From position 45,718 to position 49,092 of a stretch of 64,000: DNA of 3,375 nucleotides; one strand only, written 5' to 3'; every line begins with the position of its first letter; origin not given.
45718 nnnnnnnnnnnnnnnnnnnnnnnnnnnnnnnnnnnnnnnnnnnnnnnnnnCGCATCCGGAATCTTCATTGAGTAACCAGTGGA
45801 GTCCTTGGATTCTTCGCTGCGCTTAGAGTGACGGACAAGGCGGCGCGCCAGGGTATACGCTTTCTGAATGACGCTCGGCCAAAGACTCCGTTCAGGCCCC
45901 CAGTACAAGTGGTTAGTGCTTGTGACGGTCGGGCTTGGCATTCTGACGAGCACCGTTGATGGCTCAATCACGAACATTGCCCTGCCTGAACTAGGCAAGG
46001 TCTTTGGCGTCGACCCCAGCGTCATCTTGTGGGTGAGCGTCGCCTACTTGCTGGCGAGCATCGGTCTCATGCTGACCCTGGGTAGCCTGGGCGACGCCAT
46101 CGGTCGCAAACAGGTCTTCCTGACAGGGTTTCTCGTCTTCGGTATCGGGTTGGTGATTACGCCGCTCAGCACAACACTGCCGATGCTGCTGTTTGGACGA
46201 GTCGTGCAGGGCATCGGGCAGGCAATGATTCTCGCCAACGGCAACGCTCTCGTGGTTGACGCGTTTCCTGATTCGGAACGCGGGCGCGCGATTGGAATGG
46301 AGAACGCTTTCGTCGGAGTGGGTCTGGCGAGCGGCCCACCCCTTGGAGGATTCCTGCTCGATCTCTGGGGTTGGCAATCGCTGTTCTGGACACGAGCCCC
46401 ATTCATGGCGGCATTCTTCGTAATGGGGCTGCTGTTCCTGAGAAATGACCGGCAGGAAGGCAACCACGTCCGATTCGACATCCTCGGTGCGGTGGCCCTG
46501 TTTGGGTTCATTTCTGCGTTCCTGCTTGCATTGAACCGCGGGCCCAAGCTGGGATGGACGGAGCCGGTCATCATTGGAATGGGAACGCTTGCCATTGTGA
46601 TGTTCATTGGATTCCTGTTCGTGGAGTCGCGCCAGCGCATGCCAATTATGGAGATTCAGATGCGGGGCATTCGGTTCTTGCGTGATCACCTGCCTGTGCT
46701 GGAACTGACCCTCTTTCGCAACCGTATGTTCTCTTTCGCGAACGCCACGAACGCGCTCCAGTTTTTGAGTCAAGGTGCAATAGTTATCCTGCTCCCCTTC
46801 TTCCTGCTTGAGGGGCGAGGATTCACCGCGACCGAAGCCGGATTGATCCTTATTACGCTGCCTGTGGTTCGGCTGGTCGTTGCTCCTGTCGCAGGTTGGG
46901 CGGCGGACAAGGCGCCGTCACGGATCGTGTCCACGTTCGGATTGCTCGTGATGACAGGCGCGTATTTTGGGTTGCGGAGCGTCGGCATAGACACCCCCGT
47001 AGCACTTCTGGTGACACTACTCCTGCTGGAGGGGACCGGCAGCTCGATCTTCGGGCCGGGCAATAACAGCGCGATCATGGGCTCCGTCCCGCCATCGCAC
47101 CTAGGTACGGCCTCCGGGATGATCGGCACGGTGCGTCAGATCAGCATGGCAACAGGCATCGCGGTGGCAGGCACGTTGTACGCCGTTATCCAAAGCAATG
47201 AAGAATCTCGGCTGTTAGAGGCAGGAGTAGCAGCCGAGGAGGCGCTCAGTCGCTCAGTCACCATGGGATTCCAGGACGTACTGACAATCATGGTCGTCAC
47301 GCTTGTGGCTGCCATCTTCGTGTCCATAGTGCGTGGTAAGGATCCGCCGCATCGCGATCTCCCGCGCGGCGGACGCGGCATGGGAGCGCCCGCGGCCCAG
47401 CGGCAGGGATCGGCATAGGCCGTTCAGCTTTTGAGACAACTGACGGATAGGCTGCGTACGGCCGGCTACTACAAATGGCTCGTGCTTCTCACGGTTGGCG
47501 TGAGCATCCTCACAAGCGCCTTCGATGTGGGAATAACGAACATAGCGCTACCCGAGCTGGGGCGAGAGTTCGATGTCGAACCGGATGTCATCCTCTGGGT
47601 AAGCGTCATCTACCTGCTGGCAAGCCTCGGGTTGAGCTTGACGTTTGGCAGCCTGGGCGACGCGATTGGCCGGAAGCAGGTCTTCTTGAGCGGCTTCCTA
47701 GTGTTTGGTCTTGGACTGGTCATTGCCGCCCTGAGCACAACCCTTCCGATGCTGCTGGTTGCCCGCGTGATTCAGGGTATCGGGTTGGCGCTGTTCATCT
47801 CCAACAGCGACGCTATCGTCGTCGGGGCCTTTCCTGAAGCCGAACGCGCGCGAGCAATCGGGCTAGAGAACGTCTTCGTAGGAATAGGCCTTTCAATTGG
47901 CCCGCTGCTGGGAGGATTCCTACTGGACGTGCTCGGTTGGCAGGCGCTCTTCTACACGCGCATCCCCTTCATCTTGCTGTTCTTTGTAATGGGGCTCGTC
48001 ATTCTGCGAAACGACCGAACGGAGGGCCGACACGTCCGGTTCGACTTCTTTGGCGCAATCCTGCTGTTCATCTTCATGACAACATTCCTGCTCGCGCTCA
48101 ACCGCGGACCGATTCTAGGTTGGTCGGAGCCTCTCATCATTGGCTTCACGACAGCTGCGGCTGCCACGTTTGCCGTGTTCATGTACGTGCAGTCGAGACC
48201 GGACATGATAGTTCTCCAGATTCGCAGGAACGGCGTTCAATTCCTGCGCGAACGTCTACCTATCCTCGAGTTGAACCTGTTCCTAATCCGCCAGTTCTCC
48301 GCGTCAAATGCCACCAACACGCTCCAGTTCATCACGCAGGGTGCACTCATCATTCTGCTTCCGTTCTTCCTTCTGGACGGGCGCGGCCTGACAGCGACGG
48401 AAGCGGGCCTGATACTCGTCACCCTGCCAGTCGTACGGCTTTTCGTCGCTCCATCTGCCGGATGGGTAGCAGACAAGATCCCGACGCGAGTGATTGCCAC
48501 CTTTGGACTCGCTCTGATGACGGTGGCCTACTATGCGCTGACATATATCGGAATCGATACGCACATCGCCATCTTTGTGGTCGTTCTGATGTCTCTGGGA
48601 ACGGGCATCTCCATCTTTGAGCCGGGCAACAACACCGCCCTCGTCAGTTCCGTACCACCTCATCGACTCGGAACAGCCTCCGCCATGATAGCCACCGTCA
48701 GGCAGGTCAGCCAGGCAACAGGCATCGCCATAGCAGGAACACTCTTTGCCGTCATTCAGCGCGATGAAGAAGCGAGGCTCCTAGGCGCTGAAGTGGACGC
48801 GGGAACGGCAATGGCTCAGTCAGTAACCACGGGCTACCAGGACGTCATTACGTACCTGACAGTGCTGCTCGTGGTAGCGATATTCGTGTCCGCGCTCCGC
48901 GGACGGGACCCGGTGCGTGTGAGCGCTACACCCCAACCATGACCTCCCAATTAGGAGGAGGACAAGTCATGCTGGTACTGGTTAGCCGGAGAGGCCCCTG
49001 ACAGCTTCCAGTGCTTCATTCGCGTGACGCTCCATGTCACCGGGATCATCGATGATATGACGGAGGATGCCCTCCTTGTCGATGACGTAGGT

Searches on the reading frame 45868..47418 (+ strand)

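Call 31: search_protein_families(library=pfam, proteins=[window:45868-47418:+], max_evalue=0.001)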
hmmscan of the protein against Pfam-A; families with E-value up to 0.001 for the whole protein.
window:45868-47418:+ (516 aa): 3 families
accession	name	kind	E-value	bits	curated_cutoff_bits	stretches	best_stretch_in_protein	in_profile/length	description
PF07690.21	MFS_1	-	1.4e-64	218.6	33.4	2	23-430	3-346/347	Major Facilitator Superfamily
PF00083.30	Sugar_tr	-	3.6e-08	33.2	22.3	1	52-192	48-192/452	Sugar (and other) transporter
PF12832.13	MFS_1_like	-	7.6e-06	25.6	25.2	0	299-387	9-100/373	MFS_1 like family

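Call 33: search_protein_families(library=ncbifam, proteins=[window:45868-47418:+], max_evalue=0.001)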
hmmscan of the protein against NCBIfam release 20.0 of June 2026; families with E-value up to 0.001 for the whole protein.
window:45868-47418:+ (516 aa): 69 families (the best 25 are shown)
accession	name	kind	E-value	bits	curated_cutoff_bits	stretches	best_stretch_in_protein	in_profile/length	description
TIGR00711.1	efflux_EmrB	subfamily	2.9e-59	201.1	230.2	1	17-450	3-420/485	DHA2 family efflux MFS transporter permease subunit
NF000391.1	EmrB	exception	1.4e-35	122.9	925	1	16-451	9-431/501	multidrug efflux MFS transporter permease subunit EmrB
NF011571.1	PRK14995.1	subfamily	3.8e-33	115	701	1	14-467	4-438/493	SmvA family efflux MFS transporter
NF000025.1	MFS_efflux_tcmA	exception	8.7e-33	113.8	999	1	14-439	24-432/538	tetracenomycin C efflux MFS transporter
NF012169.0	qepA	equivalog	1.6e-28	99.6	1075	1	12-443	17-427/511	fluoroquinolone efflux MFS transporter QepA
NF007799.0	PRK10504.1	subfamily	4e-28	98.5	426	1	14-484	9-450/471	multidrug transporter subunit MdtD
NF040856.1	FexB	exception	6.1e-28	97.8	950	1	16-443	14-425/469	chloramphenicol/florfenicol efflux MFS transporter FexB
NF000095.1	tet_MFS_OtrB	exception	9.5e-26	90.4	999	1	54-439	63-439/563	oxytetracycline resistance efflux MFS transporter OtrB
TIGR00880.1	2_A_01_02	superfamily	1.7e-23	83.3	131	1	71-191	18-138/141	multidrug resistance protein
NF033896.2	MFS_LfrA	equivalog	1.7e-22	79.7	825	1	9-443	13-429/504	efflux MFS transporter LfrA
NF040895.2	MFS_effux_SdrM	equivalog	2.8e-22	79.4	550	1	17-443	7-409/441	multidrug efflux MFS transporter SdrM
NF012180.1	tet_MFS_43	exception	4.5e-22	78.7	999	1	14-443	19-432/484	tetracycline efflux MFS transporter Tet(43)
NF000060.1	MFS_efflux_LmrB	exception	1.6e-21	76.7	800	1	11-488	11-475/479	lincomycin efflux MFS transporter Lmr(B)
NF000089.1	qac_MFS_AB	exception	5.1e-21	75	900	1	13-440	16-427/514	QacA/B family quaternary ammonium compound efflux MFS transporter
NF000009.1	tet_MFS_Tcr3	exception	7.5e-20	70.9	1000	1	20-449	35-450/512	tetracycline efflux MFS transporter Tcr3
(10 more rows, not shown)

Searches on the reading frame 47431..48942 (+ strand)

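Call 31: search_protein_families(library=pfam, proteins=[window:47431-48942:+], max_evalue=0.001)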
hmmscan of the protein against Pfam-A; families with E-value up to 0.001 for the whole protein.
window:47431-48942:+ (503 aa): 3 families
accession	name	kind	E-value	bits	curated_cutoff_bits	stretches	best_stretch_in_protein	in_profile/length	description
PF07690.21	MFS_1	-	4.3e-54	184.2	33.4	1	24-431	3-346/347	Major Facilitator Superfamily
PF05977.19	MFS_3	-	6.1e-09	35.3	27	1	66-210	59-207/524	Transmembrane secretion effector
PF12832.13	MFS_1_like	-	1.9e-08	34.2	25.2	2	300-389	9-100/373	MFS_1 like family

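Call 33: search_protein_families(library=ncbifam, proteins=[window:47431-48942:+], max_evalue=0.001)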
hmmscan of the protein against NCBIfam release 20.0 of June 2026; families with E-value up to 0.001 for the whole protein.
window:47431-48942:+ (503 aa): 66 families (the best 25 are shown)
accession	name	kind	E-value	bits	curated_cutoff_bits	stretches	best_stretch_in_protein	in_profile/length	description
TIGR00711.1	efflux_EmrB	subfamily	2.2e-58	198.2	230.2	1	20-440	5-409/485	DHA2 family efflux MFS transporter permease subunit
NF000391.1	EmrB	exception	4.2e-37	127.9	925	1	17-442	9-421/501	multidrug efflux MFS transporter permease subunit EmrB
NF011571.1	PRK14995.1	subfamily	2e-36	125.8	701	1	15-441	4-413/493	SmvA family efflux MFS transporter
NF000025.1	MFS_efflux_tcmA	exception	5.3e-35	121.1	999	1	15-441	24-433/538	tetracenomycin C efflux MFS transporter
NF012169.0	qepA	equivalog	5.6e-33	114.3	1075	1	9-465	13-450/511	fluoroquinolone efflux MFS transporter QepA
NF007799.0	PRK10504.1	subfamily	2e-30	106.2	426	1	19-445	12-419/471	multidrug transporter subunit MdtD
NF033896.2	MFS_LfrA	equivalog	1.3e-28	99.9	825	1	14-462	17-446/504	efflux MFS transporter LfrA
NF000089.1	qac_MFS_AB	exception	4.8e-28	98.2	900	1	14-444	16-430/514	QacA/B family quaternary ammonium compound efflux MFS transporter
NF040856.1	FexB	exception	6.7e-27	94.4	950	1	18-486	15-458/469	chloramphenicol/florfenicol efflux MFS transporter FexB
NF040895.2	MFS_effux_SdrM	equivalog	7.7e-26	91.2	550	1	20-441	9-406/441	multidrug efflux MFS transporter SdrM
NF000060.1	MFS_efflux_LmrB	exception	1.5e-25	89.9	800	1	25-484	25-466/479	lincomycin efflux MFS transporter Lmr(B)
NF012185.0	tet_MFS_L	exception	9.6e-24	84.1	925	1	19-475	16-442/457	tetracycline efflux MFS transporter Tet(L)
NF000031.1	MFS_efflux_LmrA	exception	4e-23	81.9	850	1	14-434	28-432/484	lincomycin efflux MFS transporter Lmr(A)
NF000095.1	tet_MFS_OtrB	exception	1.1e-22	80.3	999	1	55-441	63-440/563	oxytetracycline resistance efflux MFS transporter OtrB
NF012175.1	tet_MFS_L_K_45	equivalog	3.4e-22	78.9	650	1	23-486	6-438/444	Tet(L)/Tet(K)/Tet(45) family tetracycline efflux MFS transporter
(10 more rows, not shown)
